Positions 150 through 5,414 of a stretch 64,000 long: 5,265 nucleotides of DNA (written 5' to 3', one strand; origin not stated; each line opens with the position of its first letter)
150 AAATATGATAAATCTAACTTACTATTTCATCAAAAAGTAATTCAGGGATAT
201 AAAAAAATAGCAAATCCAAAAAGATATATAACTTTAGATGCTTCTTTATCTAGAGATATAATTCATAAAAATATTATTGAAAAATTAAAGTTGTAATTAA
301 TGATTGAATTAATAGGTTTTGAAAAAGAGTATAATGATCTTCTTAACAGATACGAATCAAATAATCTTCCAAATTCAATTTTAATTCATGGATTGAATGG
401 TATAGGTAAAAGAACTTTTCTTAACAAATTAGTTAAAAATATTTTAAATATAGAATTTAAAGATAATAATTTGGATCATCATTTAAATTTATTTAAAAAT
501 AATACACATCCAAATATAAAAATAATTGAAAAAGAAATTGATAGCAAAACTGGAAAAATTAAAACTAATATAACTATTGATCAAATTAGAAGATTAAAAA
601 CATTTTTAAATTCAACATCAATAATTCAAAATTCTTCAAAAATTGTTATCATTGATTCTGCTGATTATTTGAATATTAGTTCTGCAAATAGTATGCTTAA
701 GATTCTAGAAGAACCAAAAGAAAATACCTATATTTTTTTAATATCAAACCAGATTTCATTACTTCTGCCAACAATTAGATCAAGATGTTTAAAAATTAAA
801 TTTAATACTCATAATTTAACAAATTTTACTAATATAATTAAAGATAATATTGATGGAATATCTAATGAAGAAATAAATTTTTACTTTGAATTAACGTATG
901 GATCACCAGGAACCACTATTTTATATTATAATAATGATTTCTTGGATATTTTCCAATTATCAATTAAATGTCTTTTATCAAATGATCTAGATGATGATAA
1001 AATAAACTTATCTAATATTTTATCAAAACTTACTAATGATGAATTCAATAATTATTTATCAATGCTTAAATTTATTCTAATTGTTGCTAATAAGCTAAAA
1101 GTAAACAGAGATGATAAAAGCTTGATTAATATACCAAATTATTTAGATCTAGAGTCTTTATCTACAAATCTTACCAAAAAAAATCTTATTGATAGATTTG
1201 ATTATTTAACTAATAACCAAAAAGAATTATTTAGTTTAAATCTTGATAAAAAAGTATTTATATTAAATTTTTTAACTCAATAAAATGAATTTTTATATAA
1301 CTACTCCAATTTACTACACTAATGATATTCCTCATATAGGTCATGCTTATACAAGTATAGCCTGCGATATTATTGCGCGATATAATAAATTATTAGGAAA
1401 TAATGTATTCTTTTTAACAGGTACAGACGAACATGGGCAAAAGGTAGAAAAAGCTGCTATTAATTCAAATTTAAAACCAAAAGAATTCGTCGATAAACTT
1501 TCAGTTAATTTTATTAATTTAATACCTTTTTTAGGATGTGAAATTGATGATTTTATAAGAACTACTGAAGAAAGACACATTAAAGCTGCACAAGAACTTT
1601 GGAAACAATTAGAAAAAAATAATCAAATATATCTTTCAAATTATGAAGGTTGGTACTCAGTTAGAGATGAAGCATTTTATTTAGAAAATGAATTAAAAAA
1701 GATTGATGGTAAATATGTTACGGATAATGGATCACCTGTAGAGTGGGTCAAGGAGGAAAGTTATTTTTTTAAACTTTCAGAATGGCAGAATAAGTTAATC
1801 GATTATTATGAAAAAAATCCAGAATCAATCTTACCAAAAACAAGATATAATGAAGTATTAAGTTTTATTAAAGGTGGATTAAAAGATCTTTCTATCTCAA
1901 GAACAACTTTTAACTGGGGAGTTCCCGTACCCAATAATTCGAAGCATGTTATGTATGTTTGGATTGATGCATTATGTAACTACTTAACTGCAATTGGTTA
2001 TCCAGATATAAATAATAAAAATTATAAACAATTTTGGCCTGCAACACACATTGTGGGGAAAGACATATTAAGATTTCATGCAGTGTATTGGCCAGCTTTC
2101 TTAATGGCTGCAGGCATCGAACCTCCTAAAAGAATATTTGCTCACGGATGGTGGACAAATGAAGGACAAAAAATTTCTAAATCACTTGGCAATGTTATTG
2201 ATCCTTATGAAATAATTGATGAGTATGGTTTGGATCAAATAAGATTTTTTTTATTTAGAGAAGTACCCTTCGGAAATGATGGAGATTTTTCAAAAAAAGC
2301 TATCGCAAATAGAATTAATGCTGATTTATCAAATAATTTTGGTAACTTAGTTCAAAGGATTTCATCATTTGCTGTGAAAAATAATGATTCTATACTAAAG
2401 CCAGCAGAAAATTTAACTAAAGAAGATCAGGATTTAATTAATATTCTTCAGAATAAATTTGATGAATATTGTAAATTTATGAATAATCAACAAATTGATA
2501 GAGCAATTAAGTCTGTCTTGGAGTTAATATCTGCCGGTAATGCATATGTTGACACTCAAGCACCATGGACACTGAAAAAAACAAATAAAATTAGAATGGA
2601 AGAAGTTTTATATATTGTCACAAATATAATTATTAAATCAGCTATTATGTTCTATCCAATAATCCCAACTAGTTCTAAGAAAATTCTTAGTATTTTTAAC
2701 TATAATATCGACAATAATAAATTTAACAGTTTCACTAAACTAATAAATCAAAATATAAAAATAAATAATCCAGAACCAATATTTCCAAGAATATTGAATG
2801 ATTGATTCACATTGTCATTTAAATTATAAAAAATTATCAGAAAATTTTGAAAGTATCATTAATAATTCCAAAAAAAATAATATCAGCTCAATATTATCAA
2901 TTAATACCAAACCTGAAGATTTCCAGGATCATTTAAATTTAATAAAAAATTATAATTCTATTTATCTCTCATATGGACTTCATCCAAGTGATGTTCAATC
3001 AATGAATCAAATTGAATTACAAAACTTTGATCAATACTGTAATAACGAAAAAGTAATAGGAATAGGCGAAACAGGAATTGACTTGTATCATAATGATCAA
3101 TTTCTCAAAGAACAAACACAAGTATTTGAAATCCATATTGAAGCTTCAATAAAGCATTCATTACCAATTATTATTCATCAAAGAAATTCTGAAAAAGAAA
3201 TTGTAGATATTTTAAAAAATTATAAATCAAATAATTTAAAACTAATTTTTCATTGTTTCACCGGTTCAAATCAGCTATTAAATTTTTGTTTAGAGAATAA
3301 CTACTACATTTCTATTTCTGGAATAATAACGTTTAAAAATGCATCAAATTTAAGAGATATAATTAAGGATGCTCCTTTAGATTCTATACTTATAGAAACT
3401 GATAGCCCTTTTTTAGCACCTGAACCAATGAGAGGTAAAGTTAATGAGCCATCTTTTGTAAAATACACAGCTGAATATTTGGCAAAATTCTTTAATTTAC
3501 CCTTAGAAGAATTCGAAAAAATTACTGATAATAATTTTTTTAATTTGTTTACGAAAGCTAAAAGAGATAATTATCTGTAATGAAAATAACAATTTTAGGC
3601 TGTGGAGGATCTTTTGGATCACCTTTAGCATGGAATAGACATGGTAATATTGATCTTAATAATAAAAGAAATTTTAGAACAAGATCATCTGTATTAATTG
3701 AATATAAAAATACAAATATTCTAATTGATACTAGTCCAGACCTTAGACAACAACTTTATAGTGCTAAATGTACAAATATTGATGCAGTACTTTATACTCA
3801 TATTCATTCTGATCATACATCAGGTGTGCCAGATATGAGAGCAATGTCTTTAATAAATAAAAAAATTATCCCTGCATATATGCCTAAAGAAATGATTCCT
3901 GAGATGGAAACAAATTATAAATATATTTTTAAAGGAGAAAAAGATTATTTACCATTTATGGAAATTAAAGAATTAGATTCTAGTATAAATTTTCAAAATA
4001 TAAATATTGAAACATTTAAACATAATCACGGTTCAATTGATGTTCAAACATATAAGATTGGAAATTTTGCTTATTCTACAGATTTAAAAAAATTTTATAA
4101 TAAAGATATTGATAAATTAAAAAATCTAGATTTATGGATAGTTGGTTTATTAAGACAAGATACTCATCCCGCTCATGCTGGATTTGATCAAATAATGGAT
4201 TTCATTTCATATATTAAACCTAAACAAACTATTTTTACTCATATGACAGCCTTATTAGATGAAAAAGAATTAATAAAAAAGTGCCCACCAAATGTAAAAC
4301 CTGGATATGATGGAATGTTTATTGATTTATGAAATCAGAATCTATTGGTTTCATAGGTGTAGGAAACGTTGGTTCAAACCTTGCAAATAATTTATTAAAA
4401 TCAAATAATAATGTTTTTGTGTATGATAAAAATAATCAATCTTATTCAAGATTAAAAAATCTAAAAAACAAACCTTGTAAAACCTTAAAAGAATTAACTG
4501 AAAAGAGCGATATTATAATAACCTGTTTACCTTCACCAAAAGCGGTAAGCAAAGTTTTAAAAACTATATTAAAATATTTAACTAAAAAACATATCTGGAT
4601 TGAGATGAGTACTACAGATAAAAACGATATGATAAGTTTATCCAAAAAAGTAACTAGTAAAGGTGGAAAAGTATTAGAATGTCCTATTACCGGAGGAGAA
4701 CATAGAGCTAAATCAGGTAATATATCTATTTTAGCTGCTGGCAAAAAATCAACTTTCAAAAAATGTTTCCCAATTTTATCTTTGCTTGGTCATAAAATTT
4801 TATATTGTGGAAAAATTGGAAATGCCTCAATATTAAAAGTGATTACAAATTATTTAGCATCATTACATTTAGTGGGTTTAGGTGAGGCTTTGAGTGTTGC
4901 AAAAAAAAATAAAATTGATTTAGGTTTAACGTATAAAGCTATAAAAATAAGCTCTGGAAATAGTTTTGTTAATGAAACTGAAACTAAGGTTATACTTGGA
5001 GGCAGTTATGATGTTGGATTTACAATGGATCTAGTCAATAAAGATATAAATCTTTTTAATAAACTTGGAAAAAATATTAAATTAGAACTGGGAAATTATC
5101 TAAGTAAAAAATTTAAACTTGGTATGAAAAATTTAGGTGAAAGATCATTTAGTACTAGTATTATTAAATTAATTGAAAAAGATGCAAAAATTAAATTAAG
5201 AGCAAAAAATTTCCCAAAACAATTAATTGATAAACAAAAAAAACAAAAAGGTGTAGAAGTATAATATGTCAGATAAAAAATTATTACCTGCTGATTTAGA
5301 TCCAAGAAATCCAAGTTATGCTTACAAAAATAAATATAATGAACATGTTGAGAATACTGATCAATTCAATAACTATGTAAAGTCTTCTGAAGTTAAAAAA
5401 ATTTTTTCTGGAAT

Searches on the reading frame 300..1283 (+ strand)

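Call 84: search_protein_families(library=pfam, proteins=[window:300-1283:+], max_evalue=0.00001)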
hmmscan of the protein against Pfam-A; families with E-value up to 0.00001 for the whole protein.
window:300-1283:+ (327 aa): 1 family
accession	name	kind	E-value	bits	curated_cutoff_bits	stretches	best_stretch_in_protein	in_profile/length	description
PF13177.12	DNA_pol3_delta2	-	3.1e-34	118.7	27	1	9-170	4-159/161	DNA polymerase III, delta subunit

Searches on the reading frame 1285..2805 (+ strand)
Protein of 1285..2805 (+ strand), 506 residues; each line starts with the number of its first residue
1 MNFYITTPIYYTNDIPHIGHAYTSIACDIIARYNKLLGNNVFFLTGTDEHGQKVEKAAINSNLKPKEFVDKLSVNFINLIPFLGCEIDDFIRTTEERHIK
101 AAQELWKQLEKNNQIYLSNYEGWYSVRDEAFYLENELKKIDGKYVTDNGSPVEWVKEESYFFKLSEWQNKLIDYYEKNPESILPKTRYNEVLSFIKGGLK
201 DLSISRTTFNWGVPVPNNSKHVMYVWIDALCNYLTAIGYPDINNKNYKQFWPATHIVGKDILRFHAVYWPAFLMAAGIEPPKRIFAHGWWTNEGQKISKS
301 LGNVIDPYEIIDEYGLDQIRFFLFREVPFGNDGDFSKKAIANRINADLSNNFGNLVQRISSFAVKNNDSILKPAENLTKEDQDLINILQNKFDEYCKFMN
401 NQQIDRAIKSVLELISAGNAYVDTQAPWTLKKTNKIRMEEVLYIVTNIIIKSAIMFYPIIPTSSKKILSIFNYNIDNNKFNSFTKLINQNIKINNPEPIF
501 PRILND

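Call 84: search_protein_families(library=pfam, proteins=[window:1285-2805:+], max_evalue=0.00001)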
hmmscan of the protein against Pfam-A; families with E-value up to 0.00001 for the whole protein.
window:1285-2805:+ (506 aa): 4 families
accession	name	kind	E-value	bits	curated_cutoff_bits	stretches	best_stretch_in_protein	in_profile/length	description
PF09334.17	tRNA-synt_1g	-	4e-109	365.4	20.1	1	4-359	2-390/391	tRNA synthetases class I (M)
PF00133.28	tRNA-synt_1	-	1.5e-29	103.5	22.7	2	220-332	296-410/414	tRNA synthetases class I (I, L, M and V)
PF01406.26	tRNA-synt_1e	-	3.9e-16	59.7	27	1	5-141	14-148/301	tRNA synthetases class I (C) catalytic domain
PF19303.5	Anticodon_3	-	3e-14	53.6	23.5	1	376-504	6-136/152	Anticodon binding domain of methionyl tRNA ligase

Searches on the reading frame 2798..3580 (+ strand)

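Call 84: search_protein_families(library=pfam, proteins=[window:2798-3580:+], max_evalue=0.00001)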
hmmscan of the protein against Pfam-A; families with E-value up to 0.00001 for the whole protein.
window:2798-3580:+ (260 aa): 1 family
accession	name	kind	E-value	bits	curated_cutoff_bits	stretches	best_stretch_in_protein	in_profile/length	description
PF01026.27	TatD_DNase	-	7.5e-80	268.4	27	1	2-251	1-252/253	TatD related DNase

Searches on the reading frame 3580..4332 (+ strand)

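Call 84: search_protein_families(library=pfam, proteins=[window:3580-4332:+], max_evalue=0.00001)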
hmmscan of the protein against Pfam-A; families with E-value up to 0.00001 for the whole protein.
window:3580-4332:+ (250 aa): 2 families
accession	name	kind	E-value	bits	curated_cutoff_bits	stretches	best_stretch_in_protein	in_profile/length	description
PF12706.13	Lactamase_B_2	-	4.8e-31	108.4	27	1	45-222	1-200/200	Beta-lactamase superfamily domain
PF00753.33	Lactamase_B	-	1.8e-11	44.8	22.7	1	33-170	4-151/196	Metallo-beta-lactamase superfamily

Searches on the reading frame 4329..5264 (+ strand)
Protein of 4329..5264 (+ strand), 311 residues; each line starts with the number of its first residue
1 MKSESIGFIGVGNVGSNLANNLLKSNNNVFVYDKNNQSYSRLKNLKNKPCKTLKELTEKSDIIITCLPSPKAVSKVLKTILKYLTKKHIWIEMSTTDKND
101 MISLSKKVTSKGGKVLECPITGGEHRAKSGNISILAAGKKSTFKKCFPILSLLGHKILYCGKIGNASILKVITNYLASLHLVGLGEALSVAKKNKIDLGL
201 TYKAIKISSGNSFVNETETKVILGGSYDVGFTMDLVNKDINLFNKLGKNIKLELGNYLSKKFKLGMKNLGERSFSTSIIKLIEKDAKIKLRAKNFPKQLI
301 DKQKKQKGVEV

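Call 84: search_protein_families(library=pfam, proteins=[window:4329-5264:+], max_evalue=0.00001)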
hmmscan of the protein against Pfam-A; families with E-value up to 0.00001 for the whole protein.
window:4329-5264:+ (311 aa): 4 families
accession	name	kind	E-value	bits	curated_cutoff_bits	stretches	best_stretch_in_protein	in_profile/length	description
PF03446.21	NAD_binding_2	-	1.1e-37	130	21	1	5-161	1-161/161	NAD binding domain of 6-phosphogluconate dehydrogenase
PF14833.11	NAD_binding_11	-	3.1e-17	63.4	30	1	164-280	1-120/122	NAD-binding of NADP-dependent 3-hydroxyisobutyrate dehydrogenase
PF03807.23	F420_oxidored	-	1.9e-11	44.8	21.6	1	6-93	2-91/94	NADP oxidoreductase coenzyme F420-dependent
PF02826.25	2-Hacid_dh_C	-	1.7e-08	34.5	25.1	1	3-79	36-111/178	D-isomer specific 2-hydroxyacid dehydrogenase, NAD binding domain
